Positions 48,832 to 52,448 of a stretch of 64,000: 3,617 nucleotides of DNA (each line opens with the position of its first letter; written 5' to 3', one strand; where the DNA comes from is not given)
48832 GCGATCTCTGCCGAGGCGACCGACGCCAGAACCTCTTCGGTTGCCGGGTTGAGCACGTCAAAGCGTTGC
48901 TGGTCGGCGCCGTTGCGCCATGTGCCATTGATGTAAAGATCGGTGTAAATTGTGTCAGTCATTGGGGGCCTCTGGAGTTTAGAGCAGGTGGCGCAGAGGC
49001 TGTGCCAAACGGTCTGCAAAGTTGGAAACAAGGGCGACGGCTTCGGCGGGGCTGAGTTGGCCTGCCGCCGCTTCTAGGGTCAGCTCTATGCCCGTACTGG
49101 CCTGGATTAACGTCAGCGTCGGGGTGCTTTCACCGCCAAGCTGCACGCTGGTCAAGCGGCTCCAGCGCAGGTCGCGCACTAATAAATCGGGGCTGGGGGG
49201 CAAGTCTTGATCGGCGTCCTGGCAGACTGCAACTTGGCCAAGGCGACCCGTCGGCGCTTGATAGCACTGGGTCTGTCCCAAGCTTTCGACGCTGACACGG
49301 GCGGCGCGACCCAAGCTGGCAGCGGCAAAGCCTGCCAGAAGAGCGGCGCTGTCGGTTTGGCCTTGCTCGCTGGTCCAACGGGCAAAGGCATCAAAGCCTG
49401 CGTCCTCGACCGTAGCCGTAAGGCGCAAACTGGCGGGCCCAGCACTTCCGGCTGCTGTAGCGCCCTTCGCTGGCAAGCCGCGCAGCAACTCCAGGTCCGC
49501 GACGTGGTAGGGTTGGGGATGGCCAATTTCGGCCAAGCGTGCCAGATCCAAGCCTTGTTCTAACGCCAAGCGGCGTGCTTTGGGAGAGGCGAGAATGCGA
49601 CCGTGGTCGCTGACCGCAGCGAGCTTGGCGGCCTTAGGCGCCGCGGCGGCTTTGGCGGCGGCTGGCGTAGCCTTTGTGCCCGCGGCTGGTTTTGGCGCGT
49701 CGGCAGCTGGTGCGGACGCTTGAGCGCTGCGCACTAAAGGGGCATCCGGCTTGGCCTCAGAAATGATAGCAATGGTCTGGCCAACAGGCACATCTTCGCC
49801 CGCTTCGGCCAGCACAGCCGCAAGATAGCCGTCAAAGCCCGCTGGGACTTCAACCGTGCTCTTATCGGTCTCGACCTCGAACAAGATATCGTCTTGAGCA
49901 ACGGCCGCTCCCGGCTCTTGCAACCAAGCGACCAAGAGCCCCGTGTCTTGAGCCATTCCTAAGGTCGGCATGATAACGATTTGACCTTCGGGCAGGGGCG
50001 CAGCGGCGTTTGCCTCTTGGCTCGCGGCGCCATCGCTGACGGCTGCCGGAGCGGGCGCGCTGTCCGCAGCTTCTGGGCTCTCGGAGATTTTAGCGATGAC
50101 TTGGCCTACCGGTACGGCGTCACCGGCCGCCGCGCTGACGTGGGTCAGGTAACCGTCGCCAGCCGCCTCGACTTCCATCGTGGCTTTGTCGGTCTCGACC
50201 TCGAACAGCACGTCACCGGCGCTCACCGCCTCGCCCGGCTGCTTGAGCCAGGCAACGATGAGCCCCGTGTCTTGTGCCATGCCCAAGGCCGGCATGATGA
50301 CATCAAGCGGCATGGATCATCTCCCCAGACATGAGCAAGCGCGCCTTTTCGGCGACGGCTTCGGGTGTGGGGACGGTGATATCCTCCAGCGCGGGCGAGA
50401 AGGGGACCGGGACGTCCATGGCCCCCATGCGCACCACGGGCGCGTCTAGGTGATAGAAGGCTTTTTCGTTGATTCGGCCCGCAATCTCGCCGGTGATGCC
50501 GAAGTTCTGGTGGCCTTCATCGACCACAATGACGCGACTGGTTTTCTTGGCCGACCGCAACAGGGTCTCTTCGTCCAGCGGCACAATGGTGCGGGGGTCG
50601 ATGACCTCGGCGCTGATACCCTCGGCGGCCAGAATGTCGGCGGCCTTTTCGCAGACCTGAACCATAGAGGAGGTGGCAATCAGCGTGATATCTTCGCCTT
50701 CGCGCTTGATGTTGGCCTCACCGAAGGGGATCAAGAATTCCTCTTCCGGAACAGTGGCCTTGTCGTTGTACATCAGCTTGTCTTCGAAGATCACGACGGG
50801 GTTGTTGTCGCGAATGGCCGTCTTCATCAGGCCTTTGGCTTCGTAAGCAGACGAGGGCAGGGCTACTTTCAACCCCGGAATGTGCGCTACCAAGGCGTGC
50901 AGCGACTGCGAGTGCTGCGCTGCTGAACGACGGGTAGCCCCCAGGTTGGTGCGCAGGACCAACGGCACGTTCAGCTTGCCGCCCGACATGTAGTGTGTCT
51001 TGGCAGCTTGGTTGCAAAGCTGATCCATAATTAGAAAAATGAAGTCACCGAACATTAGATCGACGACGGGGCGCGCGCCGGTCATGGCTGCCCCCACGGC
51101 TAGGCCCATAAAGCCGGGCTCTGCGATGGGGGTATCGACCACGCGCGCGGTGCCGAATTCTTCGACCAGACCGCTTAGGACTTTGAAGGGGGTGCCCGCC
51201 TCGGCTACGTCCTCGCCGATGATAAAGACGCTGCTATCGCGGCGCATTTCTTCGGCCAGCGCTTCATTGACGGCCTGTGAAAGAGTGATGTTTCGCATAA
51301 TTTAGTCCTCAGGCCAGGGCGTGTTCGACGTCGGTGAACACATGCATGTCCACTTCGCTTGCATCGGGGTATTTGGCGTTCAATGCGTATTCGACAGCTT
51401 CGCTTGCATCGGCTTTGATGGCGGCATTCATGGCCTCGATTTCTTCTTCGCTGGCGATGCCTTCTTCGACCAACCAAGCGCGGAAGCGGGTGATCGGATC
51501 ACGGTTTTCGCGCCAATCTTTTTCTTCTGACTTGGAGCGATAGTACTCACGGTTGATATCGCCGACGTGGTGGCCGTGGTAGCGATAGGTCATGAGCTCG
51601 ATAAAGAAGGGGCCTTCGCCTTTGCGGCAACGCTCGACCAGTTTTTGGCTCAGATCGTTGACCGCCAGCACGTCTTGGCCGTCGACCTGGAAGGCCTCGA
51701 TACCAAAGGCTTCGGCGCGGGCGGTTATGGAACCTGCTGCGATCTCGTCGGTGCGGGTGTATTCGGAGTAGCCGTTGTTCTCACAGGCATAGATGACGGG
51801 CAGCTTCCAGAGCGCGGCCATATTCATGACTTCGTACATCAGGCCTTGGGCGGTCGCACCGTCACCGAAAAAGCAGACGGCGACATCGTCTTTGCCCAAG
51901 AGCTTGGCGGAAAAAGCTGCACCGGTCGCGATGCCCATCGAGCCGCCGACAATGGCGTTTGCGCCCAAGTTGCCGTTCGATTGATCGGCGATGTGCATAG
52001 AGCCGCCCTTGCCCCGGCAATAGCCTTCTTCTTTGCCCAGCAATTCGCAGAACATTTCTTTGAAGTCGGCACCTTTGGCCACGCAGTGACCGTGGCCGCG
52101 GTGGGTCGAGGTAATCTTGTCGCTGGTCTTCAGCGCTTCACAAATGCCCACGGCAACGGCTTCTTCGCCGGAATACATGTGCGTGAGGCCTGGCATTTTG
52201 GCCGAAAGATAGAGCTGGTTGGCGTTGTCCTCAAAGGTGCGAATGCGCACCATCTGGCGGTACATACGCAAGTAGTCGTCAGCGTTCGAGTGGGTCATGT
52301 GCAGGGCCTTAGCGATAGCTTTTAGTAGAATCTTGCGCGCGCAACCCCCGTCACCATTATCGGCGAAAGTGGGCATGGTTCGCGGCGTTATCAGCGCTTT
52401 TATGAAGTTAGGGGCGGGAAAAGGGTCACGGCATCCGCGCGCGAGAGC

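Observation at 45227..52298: Acetoin/pyruvate-dehydrogenase-like operon whose E2 is split into a lipoyl-bearing, apparently inactive subunit and a lipoyl-less active acyltransferase, with an aldehyde dehydrogenase gene between them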

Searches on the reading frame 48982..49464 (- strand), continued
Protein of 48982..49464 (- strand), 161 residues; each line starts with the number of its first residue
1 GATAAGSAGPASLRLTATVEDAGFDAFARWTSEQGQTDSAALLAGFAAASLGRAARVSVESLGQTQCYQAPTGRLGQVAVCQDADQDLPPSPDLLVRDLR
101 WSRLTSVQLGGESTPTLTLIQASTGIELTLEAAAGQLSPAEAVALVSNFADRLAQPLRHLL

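Call 60: find_encoding_contigs(protein=P0316, flank=9000, max_places=1)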
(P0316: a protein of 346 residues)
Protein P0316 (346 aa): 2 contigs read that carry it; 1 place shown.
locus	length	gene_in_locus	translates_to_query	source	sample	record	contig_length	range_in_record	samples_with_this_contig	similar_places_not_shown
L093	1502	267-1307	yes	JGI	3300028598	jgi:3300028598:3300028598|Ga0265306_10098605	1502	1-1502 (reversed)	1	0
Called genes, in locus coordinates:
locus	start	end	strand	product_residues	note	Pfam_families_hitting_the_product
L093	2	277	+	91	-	PF02780:Transketolase_C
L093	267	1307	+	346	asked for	PF00364:Biotin_lipoyl, PF02817:E3_binding (weak)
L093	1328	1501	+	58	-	?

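Call 63: search_protein_families(library=ncbifam, proteins=[L089:1249-3462:-], max_evalue=0.00001)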
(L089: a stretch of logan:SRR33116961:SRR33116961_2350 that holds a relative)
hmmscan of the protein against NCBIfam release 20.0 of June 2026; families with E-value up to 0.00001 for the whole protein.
L089:1249-3462:- (737 aa): 9 families
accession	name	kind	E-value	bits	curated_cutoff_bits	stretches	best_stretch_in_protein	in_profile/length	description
NF008854.0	PRK11892.1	equivalog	2.3e-67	227.7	454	1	394-714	131-452/464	pyruvate dehydrogenase complex E1 component subunit beta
TIGR03182.1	PDH_E1_alph_y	equivalog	1.5e-64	217.9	393.85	1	118-352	70-296/315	pyruvate dehydrogenase (acetyl-transferring) E1 component subunit alpha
NF006667.0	PRK09212.1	subfamily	6.7e-64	215.8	321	1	405-715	4-314/327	pyruvate dehydrogenase complex E1 component subunit beta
TIGR03181.1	PDH_E1_alph_x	equivalog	7.4e-51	173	411.35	1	25-353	21-310/341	pyruvate dehydrogenase (acetyl-transferring) E1 component subunit alpha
TIGR00204.1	dxs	equivalog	4e-18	65.3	465.95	1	414-673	319-565/616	1-deoxy-D-xylulose-5-phosphate synthase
NF004559.0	PRK05899.2-5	equivalog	1.1e-17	63.5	488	2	443-679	351-580/627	transketolase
NF003933.0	PRK05444.2-2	equivalog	1.4e-12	46.9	395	1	415-670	303-550/606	1-deoxy-D-xylulose-5-phosphate synthase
NF008968.0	PRK12315.1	subfamily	5e-12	44.9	510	1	404-660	278-519/582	1-deoxy-D-xylulose-5-phosphate synthase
NF004556.0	PRK05899.2-2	equivalog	3e-07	29.1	575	0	160-264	127-231/639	transketolase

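Call 73: search_protein_families(library=pfam, alignment_id=A2, max_evalue=10)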
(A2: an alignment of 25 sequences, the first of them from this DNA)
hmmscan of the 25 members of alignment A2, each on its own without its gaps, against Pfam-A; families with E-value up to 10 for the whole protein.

A. member 1, seq(160 aa): 0 families

B. families by the number of members that match (of 25 scanned): 4 families
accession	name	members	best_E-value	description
PF25034.1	Spectrin_SYNE1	1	0.067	Nesprin-1, spectrin repeats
PF18969.5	DUF5708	1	0.15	Family of unknown function (DUF5708)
PF03460.22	NIR_SIR_ferr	1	0.21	Nitrite/Sulfite reductase ferredoxin-like half domain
PF16320.10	Ribosomal_L12_N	1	0.67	Ribosomal protein L7/L12 dimerisation domain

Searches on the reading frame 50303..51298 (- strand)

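Call 3: search_protein_families(library=pfam, proteins=[window:50303-51298:-], max_evalue=0.01)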
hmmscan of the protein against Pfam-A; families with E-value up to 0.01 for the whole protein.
window:50303-51298:- (331 aa): 4 families
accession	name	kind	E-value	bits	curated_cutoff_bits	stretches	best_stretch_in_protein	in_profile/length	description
PF02779.29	Transket_pyr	-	2.3e-44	151.5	27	1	4-178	3-173/174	Transketolase, pyrimidine binding domain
PF02780.25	Transketolase_C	-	8.2e-43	145.7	25.9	1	193-315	1-124/124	Transketolase, C-terminal domain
PF17147.9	PFOR_II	-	5.5e-06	27.1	27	1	203-281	2-79/102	Pyruvate:ferredoxin oxidoreductase core domain II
PF22613.1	Transketolase_C_1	-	0.001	19.7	27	1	200-233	10-43/113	Transketolase-like TK C-terminal domain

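Call 4: search_protein_families(library=ncbifam, proteins=[window:50303-51298:-], max_evalue=0.001)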
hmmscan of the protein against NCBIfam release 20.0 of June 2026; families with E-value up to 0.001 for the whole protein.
window:50303-51298:- (331 aa): 10 families
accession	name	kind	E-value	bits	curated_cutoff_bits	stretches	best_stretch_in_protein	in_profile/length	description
NF006667.0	PRK09212.1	subfamily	9.5e-118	392.8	321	1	1-322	1-322/327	pyruvate dehydrogenase complex E1 component subunit beta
NF008854.0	PRK11892.1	equivalog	2.1e-116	389.4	454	1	1-320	139-459/464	pyruvate dehydrogenase complex E1 component subunit beta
NF003933.0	PRK05444.2-2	equivalog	1.1e-20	73.7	395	1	40-295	325-575/606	1-deoxy-D-xylulose-5-phosphate synthase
NF008968.0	PRK12315.1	subfamily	2.3e-19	69.1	510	1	5-273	280-534/582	1-deoxy-D-xylulose-5-phosphate synthase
TIGR00204.1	dxs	equivalog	4.9e-19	68.3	465.95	1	5-298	311-588/616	1-deoxy-D-xylulose-5-phosphate synthase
NF004559.0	PRK05899.2-5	equivalog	2.3e-18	65.8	488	1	9-299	323-599/627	transketolase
NF004556.0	PRK05899.2-2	equivalog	3.2e-10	38.9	575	1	185-281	503-598/639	transketolase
NF006412.0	PRK08659.1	equivalog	0.00011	21.5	411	1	197-260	270-333/378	2-oxoacid:acceptor oxidoreductase subunit alpha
TIGR03710.1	OAFO_sf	subfamily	0.00026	19.7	482.75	1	197-262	459-523/561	2-oxoacid:acceptor oxidoreductase subunit alpha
NF005507.0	PRK07119.1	subfamily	0.00064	18.6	399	1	197-261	242-306/352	3-methyl-2-oxobutanoate dehydrogenase subunit VorB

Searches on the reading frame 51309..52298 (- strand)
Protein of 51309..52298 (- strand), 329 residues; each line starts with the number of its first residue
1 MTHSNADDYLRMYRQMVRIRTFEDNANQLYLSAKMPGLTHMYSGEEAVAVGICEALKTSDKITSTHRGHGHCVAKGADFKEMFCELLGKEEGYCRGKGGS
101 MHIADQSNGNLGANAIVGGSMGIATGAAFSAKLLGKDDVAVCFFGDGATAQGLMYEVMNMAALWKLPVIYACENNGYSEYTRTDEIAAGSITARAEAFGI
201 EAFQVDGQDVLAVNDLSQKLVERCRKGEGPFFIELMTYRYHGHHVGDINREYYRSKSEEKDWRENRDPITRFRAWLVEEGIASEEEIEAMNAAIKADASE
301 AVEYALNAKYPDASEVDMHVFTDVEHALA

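Call 3: search_protein_families(library=pfam, proteins=[window:51309-52298:-], max_evalue=0.01)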
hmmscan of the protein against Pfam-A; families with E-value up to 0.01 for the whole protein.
window:51309-52298:- (329 aa): 3 families
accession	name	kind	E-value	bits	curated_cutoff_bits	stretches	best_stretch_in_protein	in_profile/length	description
PF00676.26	E1_dh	-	4e-84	282.6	22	1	14-313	1-299/300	Dehydrogenase E1 component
PF02775.26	TPP_enzyme_C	-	1.6e-08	34.9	21.9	1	117-234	26-150/151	Thiamine pyrophosphate enzyme, C-terminal TPP binding domain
PF13292.11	DXP_synthase_N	-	7.4e-05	22.6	21.2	1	118-187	114-183/274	1-deoxy-D-xylulose-5-phosphate synthase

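Call 4: search_protein_families(library=ncbifam, proteins=[window:51309-52298:-], max_evalue=0.001)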
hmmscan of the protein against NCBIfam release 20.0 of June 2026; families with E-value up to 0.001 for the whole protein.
window:51309-52298:- (329 aa): 10 families
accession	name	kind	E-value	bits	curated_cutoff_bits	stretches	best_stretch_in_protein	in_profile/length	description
TIGR03182.1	PDH_E1_alph_y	equivalog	1.5e-106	355.9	393.85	1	7-321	2-314/315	pyruvate dehydrogenase (acetyl-transferring) E1 component subunit alpha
TIGR03181.1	PDH_E1_alph_x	equivalog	1.4e-73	247.8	411.35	1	5-328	22-334/341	pyruvate dehydrogenase (acetyl-transferring) E1 component subunit alpha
NF004559.0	PRK05899.2-5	equivalog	4.9e-10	38.3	488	1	117-219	128-232/627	transketolase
NF006914.0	PRK09404.1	equivalog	7.6e-07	27.8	764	1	136-306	339-512/919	2-oxoglutarate dehydrogenase E1 component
TIGR00239.1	2oxo_dh_E1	equivalog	6.7e-06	24.3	770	1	139-321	347-527/931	2-oxoglutarate dehydrogenase E1 component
NF008907.0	PRK12270.1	equivalog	2.3e-05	22.3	878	1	137-302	660-828/1241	multifunctional oxoglutarate decarboxylase/oxoglutarate dehydrogenase thiamine pyrophosphate-binding subunit/dihydrolipoyllysine-residue suc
TIGR00232.1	tktlase_bact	equivalog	0.0001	20.8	682.25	1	137-243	142-247/654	transketolase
TIGR00204.1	dxs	equivalog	0.00011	20.9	465.95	1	120-176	116-172/616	1-deoxy-D-xylulose-5-phosphate synthase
NF006052.0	PRK08199.1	subfamily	0.00017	20.1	539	1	117-237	413-537/559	thiamine pyrophosphate protein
NF004558.0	PRK05899.2-4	equivalog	0.00033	19.2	788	1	136-242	142-244/651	transketolase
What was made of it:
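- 51309..52298 (-): E1 alpha (TPP-dependent dehydrogenase, heterotetrameric alpha/beta type). TIGR03182 PDH_E1_alph_y scores 355.9 bits, below its 393.85 cut-off (calls 3, 4).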

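Call 39: search_solved_structures(query=window:51309-52298:-, max_evalue=1e-20)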
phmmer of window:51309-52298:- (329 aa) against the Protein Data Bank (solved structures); distinct sequences matched with E-value up to 1e-20: 28.
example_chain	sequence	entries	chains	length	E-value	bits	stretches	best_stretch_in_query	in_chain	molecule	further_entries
2ozl_A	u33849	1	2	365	2.5e-65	224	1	6-322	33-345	Pyruvate dehydrogenase E1 component alpha subunit, somatic form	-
1ni4_A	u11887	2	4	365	3.4e-65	223.6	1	6-322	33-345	Pyruvate dehydrogenase E1 component: Alpha subunit | Pyruvate dehydrogenase E1 component subunit alpha, somatic form, mitochondrial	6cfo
3exe_A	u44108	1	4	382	3.6e-65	223.5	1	6-322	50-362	Pyruvate dehydrogenase E1 component subunit alpha, somatic form, mitochondrial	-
3exf_A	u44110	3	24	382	4.4e-65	223.2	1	6-322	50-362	Pyruvate dehydrogenase E1 component subunit alpha, somatic form, mitochondrial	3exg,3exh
6cer_A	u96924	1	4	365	9e-65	222.2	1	6-322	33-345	Pyruvate dehydrogenase E1 component subunit alpha, somatic form, mitochondrial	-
3exi_A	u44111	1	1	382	9.1e-65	222.2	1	6-322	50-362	Pyruvate dehydrogenase E1 component subunit alpha, somatic form, mitochondrial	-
1um9_A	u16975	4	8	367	1.2e-42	149.5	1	9-305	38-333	2-oxo acid dehydrogenase alpha subunit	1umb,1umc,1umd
1x7w_A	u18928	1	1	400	7.7e-36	127.1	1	6-315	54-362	2-oxoisovalerate dehydrogenase alpha subunit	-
1x7x_A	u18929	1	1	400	7.8e-36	127.1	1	6-315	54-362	2-oxoisovalerate dehydrogenase alpha subunit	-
1x7y_A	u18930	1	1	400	8.3e-36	127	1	6-315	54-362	2-oxoisovalerate dehydrogenase alpha subunit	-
1dtw_A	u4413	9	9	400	8.4e-36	127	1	6-315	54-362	BRANCHED-CHAIN ALPHA-KETO ACID DEHYDROGENASE ALPHA SUBUNIT | 2-OXOISOVALERATE DEHYDROGENASE ALPHA SUBUNIT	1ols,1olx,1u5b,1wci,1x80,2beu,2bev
1x7z_A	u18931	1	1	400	1e-35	126.7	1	6-315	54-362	2-oxoisovalerate dehydrogenase alpha subunit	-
2bff_A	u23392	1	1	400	1.6e-35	126.1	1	6-315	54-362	2-OXOISOVALERATE DEHYDROGENASE ALPHA SUBUNIT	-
2j9f_A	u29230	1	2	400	4.1e-35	124.8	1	6-315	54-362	2-OXOISOVALERATE DEHYDROGENASE ALPHA SUBUNIT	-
2bfe_A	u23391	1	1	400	7.9e-35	123.8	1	6-315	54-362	2-OXOISOVALERATE DEHYDROGENASE ALPHA SUBUNIT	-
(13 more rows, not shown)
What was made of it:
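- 51309..52298 (-): The closest solved structure is human PDH E1alpha 2ozl, 2.5e-65 (call 39).
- E1alpha and E1beta score best against PDH models, and the closest solved structure is human PDH E1 (calls 4, 39).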
